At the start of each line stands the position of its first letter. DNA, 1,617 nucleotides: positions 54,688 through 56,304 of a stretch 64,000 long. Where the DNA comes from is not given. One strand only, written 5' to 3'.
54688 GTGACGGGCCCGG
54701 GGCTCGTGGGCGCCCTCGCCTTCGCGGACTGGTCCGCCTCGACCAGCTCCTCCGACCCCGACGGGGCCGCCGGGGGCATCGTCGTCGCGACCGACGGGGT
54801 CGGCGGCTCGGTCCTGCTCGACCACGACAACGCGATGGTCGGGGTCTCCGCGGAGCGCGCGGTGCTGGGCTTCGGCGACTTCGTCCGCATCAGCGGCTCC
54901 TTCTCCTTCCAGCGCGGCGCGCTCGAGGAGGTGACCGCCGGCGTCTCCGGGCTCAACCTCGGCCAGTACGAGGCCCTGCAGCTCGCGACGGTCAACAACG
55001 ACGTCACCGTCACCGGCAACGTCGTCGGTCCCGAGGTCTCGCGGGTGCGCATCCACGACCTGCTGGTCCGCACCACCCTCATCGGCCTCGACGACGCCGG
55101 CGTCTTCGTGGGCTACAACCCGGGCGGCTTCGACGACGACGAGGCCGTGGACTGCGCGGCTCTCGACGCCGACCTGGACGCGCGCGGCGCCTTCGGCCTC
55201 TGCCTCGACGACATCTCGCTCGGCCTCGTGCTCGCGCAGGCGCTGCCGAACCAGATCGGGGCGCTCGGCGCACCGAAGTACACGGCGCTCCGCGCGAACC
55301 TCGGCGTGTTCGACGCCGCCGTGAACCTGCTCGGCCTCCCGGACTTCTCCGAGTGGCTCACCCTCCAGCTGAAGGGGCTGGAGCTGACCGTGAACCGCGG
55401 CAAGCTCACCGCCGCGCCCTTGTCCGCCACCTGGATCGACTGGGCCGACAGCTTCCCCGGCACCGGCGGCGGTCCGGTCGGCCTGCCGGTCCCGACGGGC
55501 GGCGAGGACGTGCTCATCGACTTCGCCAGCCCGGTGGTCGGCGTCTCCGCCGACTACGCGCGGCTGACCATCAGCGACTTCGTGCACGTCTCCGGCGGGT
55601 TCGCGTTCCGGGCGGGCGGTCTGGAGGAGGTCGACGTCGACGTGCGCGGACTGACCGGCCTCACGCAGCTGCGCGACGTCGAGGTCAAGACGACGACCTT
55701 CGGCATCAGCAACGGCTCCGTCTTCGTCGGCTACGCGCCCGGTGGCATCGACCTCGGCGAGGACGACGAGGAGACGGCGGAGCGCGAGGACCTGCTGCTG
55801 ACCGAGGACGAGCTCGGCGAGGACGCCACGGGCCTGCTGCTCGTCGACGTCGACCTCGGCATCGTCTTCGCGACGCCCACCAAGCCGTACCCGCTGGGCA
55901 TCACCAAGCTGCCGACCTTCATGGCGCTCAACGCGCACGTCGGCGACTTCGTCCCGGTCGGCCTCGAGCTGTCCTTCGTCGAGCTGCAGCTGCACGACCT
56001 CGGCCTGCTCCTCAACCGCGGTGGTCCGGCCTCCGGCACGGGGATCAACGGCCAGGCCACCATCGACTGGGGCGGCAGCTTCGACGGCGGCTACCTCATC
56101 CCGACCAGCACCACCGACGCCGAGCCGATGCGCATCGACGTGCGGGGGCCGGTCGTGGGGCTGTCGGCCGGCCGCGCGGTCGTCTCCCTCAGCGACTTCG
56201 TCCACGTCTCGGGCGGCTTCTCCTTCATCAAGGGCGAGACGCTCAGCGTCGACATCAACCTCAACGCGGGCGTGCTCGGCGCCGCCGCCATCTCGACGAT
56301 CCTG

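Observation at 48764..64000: Giant (>15 kb, >5000 codon) exported protein gene of composite, largely unrecognised architecture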

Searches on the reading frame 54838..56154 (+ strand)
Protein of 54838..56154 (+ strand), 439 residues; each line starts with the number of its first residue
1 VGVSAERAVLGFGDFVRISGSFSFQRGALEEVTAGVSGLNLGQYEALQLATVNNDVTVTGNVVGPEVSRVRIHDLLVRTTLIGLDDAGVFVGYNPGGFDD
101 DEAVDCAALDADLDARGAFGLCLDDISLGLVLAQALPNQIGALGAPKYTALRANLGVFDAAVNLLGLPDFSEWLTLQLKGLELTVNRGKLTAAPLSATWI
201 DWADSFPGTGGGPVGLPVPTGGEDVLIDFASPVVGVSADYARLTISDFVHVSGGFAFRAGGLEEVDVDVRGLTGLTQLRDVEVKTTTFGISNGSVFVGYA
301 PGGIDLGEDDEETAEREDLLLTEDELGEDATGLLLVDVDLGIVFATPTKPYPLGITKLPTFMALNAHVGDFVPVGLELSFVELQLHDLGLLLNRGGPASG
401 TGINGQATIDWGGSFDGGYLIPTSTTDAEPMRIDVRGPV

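Call 39: predict_structure(alignment_id=A2)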
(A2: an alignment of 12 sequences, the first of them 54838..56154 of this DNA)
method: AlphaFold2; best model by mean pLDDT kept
length: 439 residues; sequences in the alignment: 12
mean_pLDDT: 81.1   pTM: 0.78
mean pLDDT of the five models: 81.1, 80.3, 79.6, 78.2, 76.2
residues with pLDDT >= 90: 127; 70-90: 234; 50-70: 63; < 50: 15
segments of 3 or more residues with pLDDT < 50: 160-167, 309-315
pLDDT, mean of each block of 10 residues (from residue 1): 82 79 91 88 84 81 72 92 88 75 69 67 85 86 81 76 47 73 87 73 90 91 91 88 82 89 88 74 91 88 65 54 83 90 87 75 91 74 75 86 82 91 84 85
secondary structure, 60 per line:
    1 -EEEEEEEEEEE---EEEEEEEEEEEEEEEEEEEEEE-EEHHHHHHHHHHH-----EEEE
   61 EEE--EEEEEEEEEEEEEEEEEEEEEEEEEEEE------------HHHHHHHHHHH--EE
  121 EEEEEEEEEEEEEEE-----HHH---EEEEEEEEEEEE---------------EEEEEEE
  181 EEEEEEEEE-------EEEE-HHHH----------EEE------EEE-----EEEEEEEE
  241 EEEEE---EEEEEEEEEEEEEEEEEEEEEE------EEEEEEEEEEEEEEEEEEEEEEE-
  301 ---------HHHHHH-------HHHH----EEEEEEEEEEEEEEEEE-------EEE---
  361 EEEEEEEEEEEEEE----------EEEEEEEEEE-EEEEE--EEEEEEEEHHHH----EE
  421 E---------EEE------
elements in order: E2-12 E16-37 H41-51 E57-63 E66-93 H106-116 E119-135 E147-158 E174-189 E197-200 H202-205 E216-218 E225-227 E233-245 E249-270 E277-299 H310-315 H323-326 E331-347 E355-357 E361-374 E385-394 E396-400 E403-410 H411-414 E419-421 E431-433

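Call 74: fold_search(model_id=the predicted structure, library=pdb)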
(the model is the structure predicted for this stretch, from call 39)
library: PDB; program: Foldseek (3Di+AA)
matches with E <= 10: 324; with E <= 0.001: 0
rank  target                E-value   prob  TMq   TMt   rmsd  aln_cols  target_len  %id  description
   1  3qq2_C                6.7e-03  0.35  0.14  0.19  18.7       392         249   10  Crystal Structure of the Beta Domain of the Bordetella Autotransporter Brka (released 2011-04-13)
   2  3slt                  7.1e-03  0.28  0.13  0.16  17.7       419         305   10  Pre-cleavage Structure of the Autotransporter EspP - N1023S Mutant (released 2011-11-16)
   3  3qq2_B                1.5e-02  0.20  0.13  0.18  19.4       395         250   11  Crystal Structure of the Beta Domain of the Bordetella Autotransporter Brka (released 2011-04-13)
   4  3qq2_A                2.5e-02  0.12  0.12  0.17  19.6       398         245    9  Crystal Structure of the Beta Domain of the Bordetella Autotransporter Brka (released 2011-04-13)
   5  2qom_A                4.1e-02  0.28  0.15  0.21  17.5       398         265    8  The crystal structure of the E.coli EspP autotransporter Beta-domain. (released 2007-11-13)
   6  1by3                  4.5e-02  0.12  0.14  0.11  24.4       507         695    9  FHUA FROM E. COLI (released 1999-01-13)
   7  3csl_A                4.7e-02  0.28  0.18  0.13  15.0       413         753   10  Structure of the Serratia marcescens hemophore receptor HasR in complex with its hemophore HasA and heme (released 2009-01-20)
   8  9a31_MODEL_1_A        5.0e-02  0.09  0.13  0.10  23.7       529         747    8  Model of E. coli fhuA by in-cell photo-crosslinking MS and deep learning (released 2023-02-24)
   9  5o79_C                5.2e-02  0.07  0.12  0.14  24.4       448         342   10  Klebsiella pneumoniae OmpK36 (released 2018-06-20)
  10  7ye4_P                5.5e-02  0.12  0.13  0.17  18.4       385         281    8  BAM-EspP complex structure with BamA-G431C and G781C/EspP-N1293C and A1043C mutations in nanodisc (released 2023-07-12)
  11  8aa0_A                7.8e-02  0.09  0.14  0.09  24.9       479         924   10  Levan utilisation machinery (utilisome) with levan fructo-oligosaccharides DP 8-12 (released 2023-06-07)
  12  9fw9_D                8.2e-02  0.02  0.08  0.06  27.8       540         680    8  Cryo-EM structure of the type 1 pilus assembly platform as part of the FimA-bound chaperone-usher pilus complex (FimDH (released 2025-06-04)
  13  6r2q_B                9.1e-02  0.05  0.11  0.08  29.7       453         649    9  Structure of the Mtr complex (released 2020-04-22)
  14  3slo                  1.0e-01  0.11  0.13  0.16  17.8       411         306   10  Pre-cleavage Structure of the Autotransporter EspP - N1023D mutant (released 2011-11-16)
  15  4rjw                  1.1e-01  0.12  0.18  0.18  20.4       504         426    8  Crystal structure of Pseudomonas aeruginosa OprO (released 2015-10-21)
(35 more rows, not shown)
